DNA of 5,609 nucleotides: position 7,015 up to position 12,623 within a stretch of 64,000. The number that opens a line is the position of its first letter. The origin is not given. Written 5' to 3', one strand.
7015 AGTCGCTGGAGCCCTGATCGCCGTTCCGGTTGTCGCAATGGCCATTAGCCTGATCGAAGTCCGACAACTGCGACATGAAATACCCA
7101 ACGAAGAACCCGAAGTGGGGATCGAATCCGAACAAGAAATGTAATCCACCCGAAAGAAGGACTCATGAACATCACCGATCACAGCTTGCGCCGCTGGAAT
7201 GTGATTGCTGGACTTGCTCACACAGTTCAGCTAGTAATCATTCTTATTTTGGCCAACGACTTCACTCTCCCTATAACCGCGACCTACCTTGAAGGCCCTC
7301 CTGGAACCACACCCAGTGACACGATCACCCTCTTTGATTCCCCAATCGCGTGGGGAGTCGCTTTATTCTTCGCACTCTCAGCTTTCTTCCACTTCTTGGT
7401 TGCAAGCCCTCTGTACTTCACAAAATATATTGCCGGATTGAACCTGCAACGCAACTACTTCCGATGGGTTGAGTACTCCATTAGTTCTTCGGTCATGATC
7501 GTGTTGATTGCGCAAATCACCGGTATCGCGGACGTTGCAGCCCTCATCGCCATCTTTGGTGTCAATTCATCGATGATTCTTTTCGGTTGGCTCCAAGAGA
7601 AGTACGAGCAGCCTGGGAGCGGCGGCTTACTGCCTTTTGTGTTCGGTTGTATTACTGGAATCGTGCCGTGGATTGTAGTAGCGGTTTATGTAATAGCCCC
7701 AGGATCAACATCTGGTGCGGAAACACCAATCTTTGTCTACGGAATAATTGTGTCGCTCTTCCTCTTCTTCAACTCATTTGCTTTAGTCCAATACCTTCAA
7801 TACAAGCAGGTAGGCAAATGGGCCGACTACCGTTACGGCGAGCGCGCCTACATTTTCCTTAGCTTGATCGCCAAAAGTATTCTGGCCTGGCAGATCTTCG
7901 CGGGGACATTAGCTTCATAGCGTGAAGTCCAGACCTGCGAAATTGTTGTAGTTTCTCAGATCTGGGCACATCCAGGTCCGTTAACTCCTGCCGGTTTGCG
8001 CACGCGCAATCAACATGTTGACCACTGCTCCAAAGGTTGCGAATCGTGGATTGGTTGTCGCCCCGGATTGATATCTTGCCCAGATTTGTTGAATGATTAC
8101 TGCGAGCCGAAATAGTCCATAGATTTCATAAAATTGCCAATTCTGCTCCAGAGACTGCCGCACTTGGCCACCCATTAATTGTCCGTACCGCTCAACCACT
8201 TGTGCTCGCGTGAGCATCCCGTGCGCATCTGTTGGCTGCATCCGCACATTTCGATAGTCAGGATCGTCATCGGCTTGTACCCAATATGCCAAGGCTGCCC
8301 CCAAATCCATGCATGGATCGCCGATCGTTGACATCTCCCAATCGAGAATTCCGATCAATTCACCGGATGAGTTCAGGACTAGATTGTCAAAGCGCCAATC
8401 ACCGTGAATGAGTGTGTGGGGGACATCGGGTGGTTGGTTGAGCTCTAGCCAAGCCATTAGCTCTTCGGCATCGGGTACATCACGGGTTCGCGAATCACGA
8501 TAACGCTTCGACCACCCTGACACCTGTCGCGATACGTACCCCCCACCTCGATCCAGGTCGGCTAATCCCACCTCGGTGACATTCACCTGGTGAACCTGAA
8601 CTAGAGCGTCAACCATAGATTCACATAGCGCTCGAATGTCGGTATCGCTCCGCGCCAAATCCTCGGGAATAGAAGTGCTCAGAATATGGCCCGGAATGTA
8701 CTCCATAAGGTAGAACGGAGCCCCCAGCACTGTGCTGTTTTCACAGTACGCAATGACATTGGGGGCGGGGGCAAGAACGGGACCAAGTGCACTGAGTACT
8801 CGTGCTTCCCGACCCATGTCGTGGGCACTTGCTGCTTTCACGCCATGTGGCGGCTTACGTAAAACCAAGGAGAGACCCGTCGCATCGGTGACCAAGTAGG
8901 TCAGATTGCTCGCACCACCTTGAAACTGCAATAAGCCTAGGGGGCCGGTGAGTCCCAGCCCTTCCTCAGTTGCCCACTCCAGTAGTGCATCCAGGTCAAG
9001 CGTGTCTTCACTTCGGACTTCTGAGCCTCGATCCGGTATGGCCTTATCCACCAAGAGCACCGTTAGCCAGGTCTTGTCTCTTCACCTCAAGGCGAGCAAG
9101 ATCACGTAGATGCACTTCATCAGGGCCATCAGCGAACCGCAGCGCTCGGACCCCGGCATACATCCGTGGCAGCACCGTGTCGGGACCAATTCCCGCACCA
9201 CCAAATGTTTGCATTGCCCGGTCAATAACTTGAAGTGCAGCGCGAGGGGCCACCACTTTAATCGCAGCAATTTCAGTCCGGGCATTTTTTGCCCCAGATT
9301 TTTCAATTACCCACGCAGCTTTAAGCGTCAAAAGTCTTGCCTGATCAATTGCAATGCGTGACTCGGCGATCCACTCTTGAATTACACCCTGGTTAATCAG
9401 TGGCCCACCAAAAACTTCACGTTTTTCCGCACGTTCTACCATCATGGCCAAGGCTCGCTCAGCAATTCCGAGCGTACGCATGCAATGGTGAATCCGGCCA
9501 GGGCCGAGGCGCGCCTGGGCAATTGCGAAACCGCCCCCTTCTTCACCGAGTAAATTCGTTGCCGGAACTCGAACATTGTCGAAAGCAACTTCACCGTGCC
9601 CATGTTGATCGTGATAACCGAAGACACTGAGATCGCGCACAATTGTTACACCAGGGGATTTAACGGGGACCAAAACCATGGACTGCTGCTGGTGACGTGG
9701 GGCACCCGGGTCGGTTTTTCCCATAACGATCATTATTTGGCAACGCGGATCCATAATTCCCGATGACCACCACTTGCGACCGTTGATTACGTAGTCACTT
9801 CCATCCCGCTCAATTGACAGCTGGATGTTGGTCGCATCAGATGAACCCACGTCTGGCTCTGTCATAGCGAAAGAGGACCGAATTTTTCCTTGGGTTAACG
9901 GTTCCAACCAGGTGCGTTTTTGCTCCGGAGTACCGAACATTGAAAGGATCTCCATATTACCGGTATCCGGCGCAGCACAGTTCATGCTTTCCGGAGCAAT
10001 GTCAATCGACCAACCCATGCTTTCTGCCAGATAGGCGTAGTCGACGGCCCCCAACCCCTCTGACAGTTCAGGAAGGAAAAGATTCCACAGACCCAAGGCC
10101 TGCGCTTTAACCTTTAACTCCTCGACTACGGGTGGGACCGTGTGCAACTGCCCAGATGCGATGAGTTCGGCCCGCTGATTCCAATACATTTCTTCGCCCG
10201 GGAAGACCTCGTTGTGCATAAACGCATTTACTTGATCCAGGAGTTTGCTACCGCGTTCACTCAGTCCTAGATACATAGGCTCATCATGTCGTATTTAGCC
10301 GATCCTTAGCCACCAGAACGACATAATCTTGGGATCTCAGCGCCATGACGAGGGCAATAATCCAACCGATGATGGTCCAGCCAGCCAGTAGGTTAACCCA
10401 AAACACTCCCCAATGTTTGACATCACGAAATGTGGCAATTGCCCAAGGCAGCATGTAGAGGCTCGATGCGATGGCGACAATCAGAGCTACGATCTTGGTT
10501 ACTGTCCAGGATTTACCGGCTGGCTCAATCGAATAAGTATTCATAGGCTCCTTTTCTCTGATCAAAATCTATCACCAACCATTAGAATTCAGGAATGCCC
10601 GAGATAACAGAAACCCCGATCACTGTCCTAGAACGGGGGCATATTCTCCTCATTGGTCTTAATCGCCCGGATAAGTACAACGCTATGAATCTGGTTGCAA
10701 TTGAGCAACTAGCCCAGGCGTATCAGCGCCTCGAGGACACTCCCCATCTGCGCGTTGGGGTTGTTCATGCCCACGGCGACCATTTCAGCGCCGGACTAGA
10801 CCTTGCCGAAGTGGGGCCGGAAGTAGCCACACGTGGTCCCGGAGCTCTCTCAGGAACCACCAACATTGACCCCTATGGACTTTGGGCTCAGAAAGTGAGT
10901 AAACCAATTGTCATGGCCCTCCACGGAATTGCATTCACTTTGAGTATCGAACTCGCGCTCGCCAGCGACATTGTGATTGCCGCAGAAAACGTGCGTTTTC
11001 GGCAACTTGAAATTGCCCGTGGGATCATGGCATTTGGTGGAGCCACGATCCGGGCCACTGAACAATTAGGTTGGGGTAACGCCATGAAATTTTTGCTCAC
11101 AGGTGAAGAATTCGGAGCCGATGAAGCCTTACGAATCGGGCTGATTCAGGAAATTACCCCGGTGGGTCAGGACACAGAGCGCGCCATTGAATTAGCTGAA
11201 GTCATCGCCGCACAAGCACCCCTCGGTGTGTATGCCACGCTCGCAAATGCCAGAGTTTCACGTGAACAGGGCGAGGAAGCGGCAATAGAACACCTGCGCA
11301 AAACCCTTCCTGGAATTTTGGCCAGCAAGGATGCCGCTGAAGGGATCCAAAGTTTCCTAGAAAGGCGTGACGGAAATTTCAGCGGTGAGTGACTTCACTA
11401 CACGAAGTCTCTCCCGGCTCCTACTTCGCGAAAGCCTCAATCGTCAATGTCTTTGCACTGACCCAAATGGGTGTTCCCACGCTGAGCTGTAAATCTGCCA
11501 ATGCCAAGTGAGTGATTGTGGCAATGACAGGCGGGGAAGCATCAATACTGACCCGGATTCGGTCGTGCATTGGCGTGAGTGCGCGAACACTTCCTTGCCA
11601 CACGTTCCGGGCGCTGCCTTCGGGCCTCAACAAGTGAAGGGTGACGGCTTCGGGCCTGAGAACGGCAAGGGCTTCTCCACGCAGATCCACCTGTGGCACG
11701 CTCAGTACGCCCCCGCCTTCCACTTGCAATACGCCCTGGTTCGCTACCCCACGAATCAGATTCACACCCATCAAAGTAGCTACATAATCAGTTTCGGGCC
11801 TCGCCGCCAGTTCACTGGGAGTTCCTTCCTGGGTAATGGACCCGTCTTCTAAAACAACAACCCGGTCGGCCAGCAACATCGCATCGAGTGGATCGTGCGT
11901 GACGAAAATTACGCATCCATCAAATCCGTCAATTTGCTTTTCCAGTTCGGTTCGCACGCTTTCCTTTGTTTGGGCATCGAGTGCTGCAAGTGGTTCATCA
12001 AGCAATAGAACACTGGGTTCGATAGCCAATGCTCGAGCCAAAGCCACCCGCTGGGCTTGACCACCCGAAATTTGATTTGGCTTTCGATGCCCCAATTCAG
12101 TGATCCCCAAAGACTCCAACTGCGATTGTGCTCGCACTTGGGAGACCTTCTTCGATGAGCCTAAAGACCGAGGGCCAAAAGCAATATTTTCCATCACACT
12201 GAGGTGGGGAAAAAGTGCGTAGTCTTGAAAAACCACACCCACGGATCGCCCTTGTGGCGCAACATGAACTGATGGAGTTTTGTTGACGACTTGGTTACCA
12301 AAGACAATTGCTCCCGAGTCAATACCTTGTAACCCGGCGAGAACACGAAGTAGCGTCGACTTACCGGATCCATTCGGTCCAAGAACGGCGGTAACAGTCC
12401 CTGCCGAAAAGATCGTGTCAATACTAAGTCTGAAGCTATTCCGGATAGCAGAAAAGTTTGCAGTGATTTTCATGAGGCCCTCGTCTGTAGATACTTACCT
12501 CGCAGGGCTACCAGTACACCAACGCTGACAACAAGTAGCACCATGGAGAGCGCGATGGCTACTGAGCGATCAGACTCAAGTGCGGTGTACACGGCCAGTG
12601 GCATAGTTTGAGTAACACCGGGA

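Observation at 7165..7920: Heliorhodopsin: a distinct, inverted-topology retinal protein hidden in an ordinary-looking 251-aa membrane ORF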

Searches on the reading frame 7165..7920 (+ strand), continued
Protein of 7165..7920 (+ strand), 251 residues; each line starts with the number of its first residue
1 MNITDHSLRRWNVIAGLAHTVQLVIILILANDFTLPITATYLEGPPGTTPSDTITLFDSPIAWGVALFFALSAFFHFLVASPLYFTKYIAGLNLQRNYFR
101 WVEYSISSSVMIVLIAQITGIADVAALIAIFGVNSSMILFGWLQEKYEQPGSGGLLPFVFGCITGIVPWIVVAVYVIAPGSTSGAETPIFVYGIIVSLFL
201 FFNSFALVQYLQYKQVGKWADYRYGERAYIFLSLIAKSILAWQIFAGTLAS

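Call 52: fold_search(model_id=the predicted structure, library=pdb)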
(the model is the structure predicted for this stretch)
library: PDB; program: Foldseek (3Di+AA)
matches with E <= 10: 472; with E <= 0.001: 10
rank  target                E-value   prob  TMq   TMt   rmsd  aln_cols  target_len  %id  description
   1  6su3_X                1.4e-23  1.00  0.93  0.91   1.8       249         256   65  Crystal structure of the 48C12 heliorhodopsin in the violet form at pH 8.8 (released 2019-12-11)
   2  6su4_X                1.4e-23  1.00  0.93  0.92   1.4       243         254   67  Crystal structure of the 48C12 heliorhodopsin in the blue form at pH 4.3 (released 2019-12-11)
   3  6su4_A                2.0e-23  1.00  0.93  0.92   1.4       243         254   67  Crystal structure of the 48C12 heliorhodopsin in the blue form at pH 4.3 (released 2019-12-11)
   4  6su3_A                2.6e-23  1.00  0.93  0.91   1.5       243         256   67  Crystal structure of the 48C12 heliorhodopsin in the violet form at pH 8.8 (released 2019-12-11)
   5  6uh3_A                5.2e-22  1.00  0.91  0.93   1.8       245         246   66  Crystal structure of bacterial heliorhodopsin 48C12 (released 2019-12-04)
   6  9ljj_A                1.2e-21  1.00  0.92  0.91   2.1       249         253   65  cryo-EM structure of a nanobody bound heliorhodopsin (released 2025-02-12)
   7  6uh3_B                3.0e-21  1.00  0.90  0.92   1.8       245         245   66  Crystal structure of bacterial heliorhodopsin 48C12 (released 2019-12-04)
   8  7u55                  9.6e-16  1.00  0.88  0.90   2.4       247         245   41  Crystal structure of Thermoplasmatales archaeon heliorhodopsin at pH 4.5 (released 2022-09-07)
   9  6is6                  1.2e-15  1.00  0.88  0.88   2.5       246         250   41  Crystal structure of Thermoplasmatales archaeon heliorhodopsin (released 2019-09-25)
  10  7clj                  3.8e-15  1.00  0.88  0.88   2.6       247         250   41  Crystal structure of Thermoplasmatales archaeon heliorhodopsin E108D mutant (released 2020-09-02)
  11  7d7q_A                1.5e-03  1.00  0.69  0.62   4.0       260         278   12  Crystal structure of the transmembrane domain and linker region of Salpingoeca rosetta rhodopsin phosphodiesterase (released 2020-11-18)
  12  9hfk_A                1.8e-03  1.00  0.62  0.61   4.7       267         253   12  Cryo-EM structure of the freshwater actinorhodopsin, Rhodoluna lacicola (RlActR) (released 2026-03-18)
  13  7cj3_B                2.0e-03  1.00  0.63  0.60   7.4       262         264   12  Crystal structure of the transmembrane domain of Salpingoeca rosetta rhodopsin phosphodiesterase (released 2020-11-25)
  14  7q37                  2.2e-03  1.00  0.65  0.74   6.4       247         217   14  Crystal structure of proton pump MAR rhodopsin pressurized with krypton (released 2022-04-27)
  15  9wfa                  2.2e-03  1.00  0.62  0.64   6.3       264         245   12  Cryo-EM structure of psXR (released 2026-03-18)
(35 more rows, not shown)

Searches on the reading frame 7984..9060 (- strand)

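Call 9: search_protein_families(library=pfam, proteins=[window:7984-9060:-], max_evalue=0.001)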
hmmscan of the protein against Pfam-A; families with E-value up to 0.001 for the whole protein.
window:7984-9060:- (359 aa): 1 family
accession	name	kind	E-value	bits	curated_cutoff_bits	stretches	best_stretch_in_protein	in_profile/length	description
PF01636.29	APH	-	1.9e-55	188.7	23.2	1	44-268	3-221/239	Phosphotransferase enzyme family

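Call 30: search_protein_families(library=ncbifam, proteins=[window:7984-9060:-], max_evalue=0.001)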
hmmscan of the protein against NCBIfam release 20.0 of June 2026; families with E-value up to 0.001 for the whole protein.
window:7984-9060:- (359 aa): 10 families
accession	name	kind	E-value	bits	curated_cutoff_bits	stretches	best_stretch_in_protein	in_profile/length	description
TIGR02721.1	ycfN_thiK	equivalog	7.7e-12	44.9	299.45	1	45-258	3-187/256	thiamine kinase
NF033068.1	APH_3p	equivalog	6.9e-10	38.9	205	1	76-256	44-215/255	APH(3') family aminoglycoside O-phosphotransferase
NF038156.1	lant_syn_V_LxmK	equivalog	3.7e-08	32.8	315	1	212-296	188-269/347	class V lanthionine synthetase subunit LxmK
NF000255.1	macrolide_MphF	exception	1.4e-06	27.9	650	1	22-263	4-239/299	Mph(F) family macrolide 2'-phosphotransferase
NF041268.1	capreo_Cph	equivalog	1.7e-06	27.9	390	1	77-258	47-228/285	capreomycin phosphotransferase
NF000254.1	macrolide_MphA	exception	6.3e-06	25.8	550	1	20-258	6-237/293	Mph(A) family macrolide 2'-phosphotransferase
NF046102.1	CellCycRegCcrZ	equivalog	5.6e-05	22.7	400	1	215-263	153-200/260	cell cycle regulator CcrZ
NF047741.1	antiphage_MADS6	equivalog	6e-05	21.7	460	1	55-161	512-612/612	methylation-associated defense system protein kinase MAD6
NF000241.1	MPH_3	exception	0.00028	20.3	500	0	139-256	111-229/293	Mph(E)/Mph(G) family macrolide 2'-phosphotransferase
NF003558.0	PRK05231.1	equivalog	0.00071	18.6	271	1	145-274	116-245/322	homoserine kinase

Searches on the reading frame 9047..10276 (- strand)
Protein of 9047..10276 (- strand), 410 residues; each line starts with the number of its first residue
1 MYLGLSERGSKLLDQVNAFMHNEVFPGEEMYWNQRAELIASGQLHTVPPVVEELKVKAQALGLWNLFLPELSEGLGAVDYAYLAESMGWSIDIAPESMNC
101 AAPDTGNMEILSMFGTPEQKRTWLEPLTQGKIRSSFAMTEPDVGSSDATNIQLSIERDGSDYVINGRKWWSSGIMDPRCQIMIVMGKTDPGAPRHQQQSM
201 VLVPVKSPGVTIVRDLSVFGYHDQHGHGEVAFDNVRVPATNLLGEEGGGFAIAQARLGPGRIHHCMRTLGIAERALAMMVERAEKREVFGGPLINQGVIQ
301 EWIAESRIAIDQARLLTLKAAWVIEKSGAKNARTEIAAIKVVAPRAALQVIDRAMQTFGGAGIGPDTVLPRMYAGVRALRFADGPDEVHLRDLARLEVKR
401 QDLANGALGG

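Call 9: search_protein_families(library=pfam, proteins=[window:9047-10276:-], max_evalue=0.001)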
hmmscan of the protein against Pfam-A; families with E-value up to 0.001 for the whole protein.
window:9047-10276:- (410 aa): 4 families
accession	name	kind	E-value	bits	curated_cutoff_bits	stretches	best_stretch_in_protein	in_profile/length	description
PF00441.29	Acyl-CoA_dh_1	-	1.8e-36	126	22.4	1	247-395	1-147/150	Acyl-CoA dehydrogenase, C-terminal domain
PF02770.24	Acyl-CoA_dh_M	-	3.2e-19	69.3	33.3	1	135-235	1-97/97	Acyl-CoA dehydrogenase, middle domain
PF08028.16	Acyl-CoA_dh_2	-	1.2e-13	52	22.7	1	263-377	2-124/134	Acyl-CoA dehydrogenase, C-terminal domain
PF02771.21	Acyl-CoA_dh_N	-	7.6e-08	33.2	22.9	1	11-131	6-113/113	Acyl-CoA dehydrogenase, N-terminal domain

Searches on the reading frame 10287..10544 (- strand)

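Call 58: search_protein_families(library=pfam, proteins=[window:10287-10544:-], max_evalue=0.01)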
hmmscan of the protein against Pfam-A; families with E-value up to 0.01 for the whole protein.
window:10287-10544:- (86 aa): 1 family
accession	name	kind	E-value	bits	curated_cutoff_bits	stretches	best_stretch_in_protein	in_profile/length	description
PF14373.11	Imm_superinfect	-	4.7e-14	52.5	27.9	1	29-69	1-42/42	Superinfection immunity protein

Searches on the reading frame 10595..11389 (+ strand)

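Call 9: search_protein_families(library=pfam, proteins=[window:10595-11389:+], max_evalue=0.001)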
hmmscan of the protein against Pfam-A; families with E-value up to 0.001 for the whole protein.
window:10595-11389:+ (265 aa): 2 families
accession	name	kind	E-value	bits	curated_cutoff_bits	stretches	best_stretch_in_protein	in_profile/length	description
PF00378.25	ECH_1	-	1.4e-39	136.4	27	1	16-264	5-250/251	Enoyl-CoA hydratase/isomerase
PF16113.10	ECH_2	-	1.5e-15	58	27.2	1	19-253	3-237/335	Enoyl-CoA hydratase/isomerase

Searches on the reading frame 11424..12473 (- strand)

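Call 10: search_protein_families(library=pfam, proteins=[window:11424-12473:-], max_evalue=0.001)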
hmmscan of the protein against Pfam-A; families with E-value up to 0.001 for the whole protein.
window:11424-12473:- (350 aa): 5 families
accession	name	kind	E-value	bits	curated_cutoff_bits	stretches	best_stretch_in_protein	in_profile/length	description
PF00005.33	ABC_tran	-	2e-32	113.1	25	1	20-163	6-137/137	ABC transporter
PF13304.12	AAA_21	-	8.8e-10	39.6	27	1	27-61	1-33/304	AAA domain, putative AbiEii toxin, Type IV TA system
PF02463.25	SMC_N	-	4.3e-07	30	40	0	24-43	23-42/220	RecF/RecN/SMC N terminal domain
PF03459.23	TOBE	-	5.6e-07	30.1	22.3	1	287-341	2-58/64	TOBE domain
PF13555.12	AAA_29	-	0.0008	19.5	27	0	24-42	22-39/61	P-loop containing region of AAA domain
